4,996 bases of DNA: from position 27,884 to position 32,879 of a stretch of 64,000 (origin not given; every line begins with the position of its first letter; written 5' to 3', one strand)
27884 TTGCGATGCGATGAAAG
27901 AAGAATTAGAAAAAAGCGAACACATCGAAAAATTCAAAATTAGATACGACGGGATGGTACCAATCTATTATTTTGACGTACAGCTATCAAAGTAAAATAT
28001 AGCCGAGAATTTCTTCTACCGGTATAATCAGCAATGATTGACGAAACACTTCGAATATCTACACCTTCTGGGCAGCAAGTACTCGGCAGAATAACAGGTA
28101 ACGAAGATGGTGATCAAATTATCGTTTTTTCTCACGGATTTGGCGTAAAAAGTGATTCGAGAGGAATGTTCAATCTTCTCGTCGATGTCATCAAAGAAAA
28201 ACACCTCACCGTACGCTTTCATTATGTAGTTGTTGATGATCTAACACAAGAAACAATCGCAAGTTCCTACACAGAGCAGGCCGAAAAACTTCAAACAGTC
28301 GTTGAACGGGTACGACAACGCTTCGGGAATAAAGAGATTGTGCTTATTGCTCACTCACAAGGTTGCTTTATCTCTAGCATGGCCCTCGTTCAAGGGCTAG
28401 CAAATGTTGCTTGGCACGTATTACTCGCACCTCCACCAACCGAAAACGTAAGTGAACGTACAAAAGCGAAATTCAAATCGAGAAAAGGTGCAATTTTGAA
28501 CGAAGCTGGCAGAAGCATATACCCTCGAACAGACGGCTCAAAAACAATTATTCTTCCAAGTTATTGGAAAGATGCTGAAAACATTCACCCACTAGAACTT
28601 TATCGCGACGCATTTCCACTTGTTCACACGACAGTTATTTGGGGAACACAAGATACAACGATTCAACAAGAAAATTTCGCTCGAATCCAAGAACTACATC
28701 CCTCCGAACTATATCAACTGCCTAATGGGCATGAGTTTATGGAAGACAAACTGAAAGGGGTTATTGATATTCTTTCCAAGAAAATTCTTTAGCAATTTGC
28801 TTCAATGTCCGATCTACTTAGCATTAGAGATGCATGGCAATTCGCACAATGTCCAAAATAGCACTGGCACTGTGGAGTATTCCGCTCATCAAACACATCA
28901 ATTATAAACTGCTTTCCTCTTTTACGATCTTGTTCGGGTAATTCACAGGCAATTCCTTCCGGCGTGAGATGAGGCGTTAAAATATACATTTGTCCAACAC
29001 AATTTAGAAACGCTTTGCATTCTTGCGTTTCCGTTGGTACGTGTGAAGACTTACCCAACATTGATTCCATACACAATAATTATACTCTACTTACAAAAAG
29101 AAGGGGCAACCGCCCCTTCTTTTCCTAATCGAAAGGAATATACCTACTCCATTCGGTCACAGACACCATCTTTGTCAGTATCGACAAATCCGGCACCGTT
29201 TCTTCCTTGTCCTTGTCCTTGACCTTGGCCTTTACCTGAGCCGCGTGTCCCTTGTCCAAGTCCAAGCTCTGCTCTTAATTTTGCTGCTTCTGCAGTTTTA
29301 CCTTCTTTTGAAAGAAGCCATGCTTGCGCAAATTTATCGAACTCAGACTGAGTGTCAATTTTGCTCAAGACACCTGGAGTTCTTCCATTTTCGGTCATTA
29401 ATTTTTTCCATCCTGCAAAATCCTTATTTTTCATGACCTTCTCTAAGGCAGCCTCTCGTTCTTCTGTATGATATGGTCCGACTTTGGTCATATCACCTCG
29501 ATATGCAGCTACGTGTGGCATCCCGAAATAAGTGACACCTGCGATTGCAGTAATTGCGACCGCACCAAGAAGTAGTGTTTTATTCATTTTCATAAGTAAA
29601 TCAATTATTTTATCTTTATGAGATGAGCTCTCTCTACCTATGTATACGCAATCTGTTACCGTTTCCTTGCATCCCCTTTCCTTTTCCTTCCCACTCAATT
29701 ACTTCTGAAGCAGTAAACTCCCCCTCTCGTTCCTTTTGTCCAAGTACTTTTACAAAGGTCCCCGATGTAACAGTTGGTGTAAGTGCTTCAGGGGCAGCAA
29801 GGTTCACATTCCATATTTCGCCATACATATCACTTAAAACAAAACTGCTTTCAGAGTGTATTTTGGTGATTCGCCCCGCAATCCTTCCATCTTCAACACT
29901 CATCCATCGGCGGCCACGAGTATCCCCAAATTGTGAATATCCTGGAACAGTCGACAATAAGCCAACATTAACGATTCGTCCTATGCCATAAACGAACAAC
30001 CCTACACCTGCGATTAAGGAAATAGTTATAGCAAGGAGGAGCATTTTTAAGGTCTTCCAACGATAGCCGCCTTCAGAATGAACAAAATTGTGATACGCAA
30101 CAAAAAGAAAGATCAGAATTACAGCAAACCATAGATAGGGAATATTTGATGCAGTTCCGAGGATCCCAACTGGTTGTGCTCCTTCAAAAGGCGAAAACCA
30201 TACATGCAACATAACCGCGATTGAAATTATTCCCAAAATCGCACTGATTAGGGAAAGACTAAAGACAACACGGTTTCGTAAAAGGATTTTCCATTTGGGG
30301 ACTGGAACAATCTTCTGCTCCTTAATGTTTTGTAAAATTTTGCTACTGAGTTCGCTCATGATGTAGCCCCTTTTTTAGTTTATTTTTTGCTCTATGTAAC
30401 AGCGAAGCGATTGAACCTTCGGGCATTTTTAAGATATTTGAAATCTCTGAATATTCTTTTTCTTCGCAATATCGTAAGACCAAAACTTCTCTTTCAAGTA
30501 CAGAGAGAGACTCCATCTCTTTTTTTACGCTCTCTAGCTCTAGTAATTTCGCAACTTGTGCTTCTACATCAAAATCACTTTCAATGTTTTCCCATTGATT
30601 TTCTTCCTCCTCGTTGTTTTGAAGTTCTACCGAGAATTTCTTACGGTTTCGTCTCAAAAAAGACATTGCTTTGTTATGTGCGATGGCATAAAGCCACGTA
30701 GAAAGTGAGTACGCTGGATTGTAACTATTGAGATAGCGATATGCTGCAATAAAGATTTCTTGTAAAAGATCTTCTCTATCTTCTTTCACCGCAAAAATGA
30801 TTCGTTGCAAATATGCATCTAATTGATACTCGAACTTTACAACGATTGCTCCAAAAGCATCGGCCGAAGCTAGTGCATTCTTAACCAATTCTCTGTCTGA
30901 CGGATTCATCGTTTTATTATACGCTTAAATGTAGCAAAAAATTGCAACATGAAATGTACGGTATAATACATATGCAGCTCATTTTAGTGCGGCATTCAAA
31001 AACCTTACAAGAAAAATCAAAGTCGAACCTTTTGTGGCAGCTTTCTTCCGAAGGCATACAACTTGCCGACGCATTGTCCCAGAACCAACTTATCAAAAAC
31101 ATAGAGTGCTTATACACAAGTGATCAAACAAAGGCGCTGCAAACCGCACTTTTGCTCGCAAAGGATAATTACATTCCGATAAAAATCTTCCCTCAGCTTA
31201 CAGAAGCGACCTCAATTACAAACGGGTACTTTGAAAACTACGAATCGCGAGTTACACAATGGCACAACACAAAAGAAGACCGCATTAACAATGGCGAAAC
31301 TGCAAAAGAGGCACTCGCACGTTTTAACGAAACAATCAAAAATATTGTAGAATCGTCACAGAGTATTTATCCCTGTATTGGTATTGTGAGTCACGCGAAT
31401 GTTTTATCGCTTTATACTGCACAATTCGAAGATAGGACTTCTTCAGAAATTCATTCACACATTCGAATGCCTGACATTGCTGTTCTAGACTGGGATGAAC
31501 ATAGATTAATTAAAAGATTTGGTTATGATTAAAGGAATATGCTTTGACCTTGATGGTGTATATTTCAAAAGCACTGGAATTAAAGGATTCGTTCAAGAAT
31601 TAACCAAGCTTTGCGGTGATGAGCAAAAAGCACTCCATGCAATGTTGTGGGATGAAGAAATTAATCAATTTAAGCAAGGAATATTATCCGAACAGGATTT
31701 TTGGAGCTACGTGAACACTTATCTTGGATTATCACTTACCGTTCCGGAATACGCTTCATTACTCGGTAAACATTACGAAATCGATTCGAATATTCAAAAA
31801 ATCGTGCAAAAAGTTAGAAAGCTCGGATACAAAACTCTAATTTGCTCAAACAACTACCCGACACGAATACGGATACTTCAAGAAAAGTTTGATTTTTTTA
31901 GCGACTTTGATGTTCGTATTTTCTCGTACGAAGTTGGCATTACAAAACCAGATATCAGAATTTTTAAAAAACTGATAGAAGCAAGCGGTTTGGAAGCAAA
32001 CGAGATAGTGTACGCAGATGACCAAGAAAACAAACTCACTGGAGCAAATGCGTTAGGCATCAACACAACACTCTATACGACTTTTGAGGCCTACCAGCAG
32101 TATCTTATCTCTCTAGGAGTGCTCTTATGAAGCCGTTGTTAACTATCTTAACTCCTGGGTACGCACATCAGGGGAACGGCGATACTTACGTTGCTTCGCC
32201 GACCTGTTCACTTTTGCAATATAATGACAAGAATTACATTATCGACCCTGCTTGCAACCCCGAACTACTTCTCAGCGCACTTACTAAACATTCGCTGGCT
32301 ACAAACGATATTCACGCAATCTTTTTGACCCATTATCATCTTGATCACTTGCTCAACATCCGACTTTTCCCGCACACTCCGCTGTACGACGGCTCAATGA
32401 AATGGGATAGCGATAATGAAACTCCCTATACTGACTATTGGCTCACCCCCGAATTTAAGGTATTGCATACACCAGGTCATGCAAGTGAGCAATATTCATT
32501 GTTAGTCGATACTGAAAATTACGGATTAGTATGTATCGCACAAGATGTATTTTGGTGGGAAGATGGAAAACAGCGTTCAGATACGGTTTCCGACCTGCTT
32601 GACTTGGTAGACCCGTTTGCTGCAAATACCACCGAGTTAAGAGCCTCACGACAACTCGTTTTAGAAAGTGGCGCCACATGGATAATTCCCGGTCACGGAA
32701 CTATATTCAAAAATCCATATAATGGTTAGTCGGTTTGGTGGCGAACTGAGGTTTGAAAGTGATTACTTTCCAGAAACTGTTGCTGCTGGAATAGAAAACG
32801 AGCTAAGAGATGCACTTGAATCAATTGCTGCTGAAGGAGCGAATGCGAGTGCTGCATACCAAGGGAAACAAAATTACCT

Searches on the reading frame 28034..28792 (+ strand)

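Call 40: search_protein_families(library=pfam, proteins=[window:28034-28792:+], max_evalue=0.0001)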
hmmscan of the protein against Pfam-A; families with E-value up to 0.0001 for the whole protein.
window:28034-28792:+ (252 aa): 6 families
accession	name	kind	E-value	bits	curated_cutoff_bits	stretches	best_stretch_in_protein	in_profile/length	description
PF00561.26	Abhydrolase_1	-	4.4e-08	33.5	25.8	1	81-134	50-105/245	alpha/beta hydrolase fold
PF12697.13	Abhydrolase_6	-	5.3e-07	31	26.3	1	30-237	1-208/217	Alpha/beta hydrolase family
PF02089.21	Palm_thioest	-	1.8e-06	28.3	26.8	1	30-184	2-155/254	Palmitoyl protein thioesterase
PF05990.18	DUF900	-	6.6e-06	26.2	20.5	1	14-120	6-114/232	Alpha/beta hydrolase of unknown function (DUF900)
PF24322.2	Tle3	-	5.5e-05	23.2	27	1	80-132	162-217/321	T6SS Tle3 phospholipase effector domain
PF06821.19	Ser_hydrolase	-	7.1e-05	23.2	22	0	98-144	53-101/172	Serine hydrolase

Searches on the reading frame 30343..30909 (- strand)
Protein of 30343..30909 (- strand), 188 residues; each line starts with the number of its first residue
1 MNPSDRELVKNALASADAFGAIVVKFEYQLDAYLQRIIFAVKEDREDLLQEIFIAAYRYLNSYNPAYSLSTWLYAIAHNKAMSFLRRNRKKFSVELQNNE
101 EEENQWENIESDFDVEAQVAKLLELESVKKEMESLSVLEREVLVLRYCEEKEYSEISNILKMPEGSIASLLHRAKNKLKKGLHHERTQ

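Call 40: search_protein_families(library=pfam, proteins=[window:30343-30909:-], max_evalue=0.0001)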
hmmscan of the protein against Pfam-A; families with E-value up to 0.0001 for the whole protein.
window:30343-30909:- (188 aa): 3 families
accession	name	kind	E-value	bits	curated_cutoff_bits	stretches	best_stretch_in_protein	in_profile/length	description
PF04542.20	Sigma70_r2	-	7.1e-12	45.4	24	1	36-90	15-70/71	Sigma-70 region 2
PF08281.18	Sigma70_r4_2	-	9.8e-12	44.8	25.7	1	127-178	3-54/54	Sigma-70, region 4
PF04545.22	Sigma70_r4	-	3.4e-10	39.7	24.1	1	132-180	2-50/50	Sigma-70, region 4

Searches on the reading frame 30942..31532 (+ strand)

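Call 40: search_protein_families(library=pfam, proteins=[window:30942-31532:+], max_evalue=0.0001)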
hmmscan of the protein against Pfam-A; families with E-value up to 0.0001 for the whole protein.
window:30942-31532:+ (196 aa): 1 family
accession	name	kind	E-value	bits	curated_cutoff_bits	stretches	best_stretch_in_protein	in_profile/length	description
PF00300.27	His_Phos_1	-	1.7e-17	64.2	21.7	1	13-188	1-185/194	Histidine phosphatase superfamily (branch 1)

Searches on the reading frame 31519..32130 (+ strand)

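Call 61: search_protein_families(library=pfam, proteins=[window:31519-32130:+], max_evalue=0.0001)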
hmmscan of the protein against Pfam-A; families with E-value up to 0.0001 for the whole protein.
window:31519-32130:+ (203 aa): 2 families
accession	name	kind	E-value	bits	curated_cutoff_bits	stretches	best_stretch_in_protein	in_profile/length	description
PF00702.32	Hydrolase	-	2.1e-15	58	26.4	1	4-180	1-191/191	haloacid dehalogenase-like hydrolase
PF13419.12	HAD_2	-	1.6e-11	45.1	23.8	1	9-184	3-176/178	Haloacid dehalogenase-like hydrolase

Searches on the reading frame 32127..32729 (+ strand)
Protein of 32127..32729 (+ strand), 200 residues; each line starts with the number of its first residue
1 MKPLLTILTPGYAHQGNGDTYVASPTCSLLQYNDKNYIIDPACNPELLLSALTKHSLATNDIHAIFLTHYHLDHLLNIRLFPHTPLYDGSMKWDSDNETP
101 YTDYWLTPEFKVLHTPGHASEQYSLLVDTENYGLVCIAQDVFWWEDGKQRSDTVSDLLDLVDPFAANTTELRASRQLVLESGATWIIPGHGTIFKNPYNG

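Call 61: search_protein_families(library=pfam, proteins=[window:32127-32729:+], max_evalue=0.0001)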
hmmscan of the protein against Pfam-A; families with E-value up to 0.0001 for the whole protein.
window:32127-32729:+ (200 aa): 1 family
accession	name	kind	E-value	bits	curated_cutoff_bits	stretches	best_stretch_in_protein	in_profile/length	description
PF00753.33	Lactamase_B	-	4.7e-11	43.4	22.7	1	25-82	6-64/196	Metallo-beta-lactamase superfamily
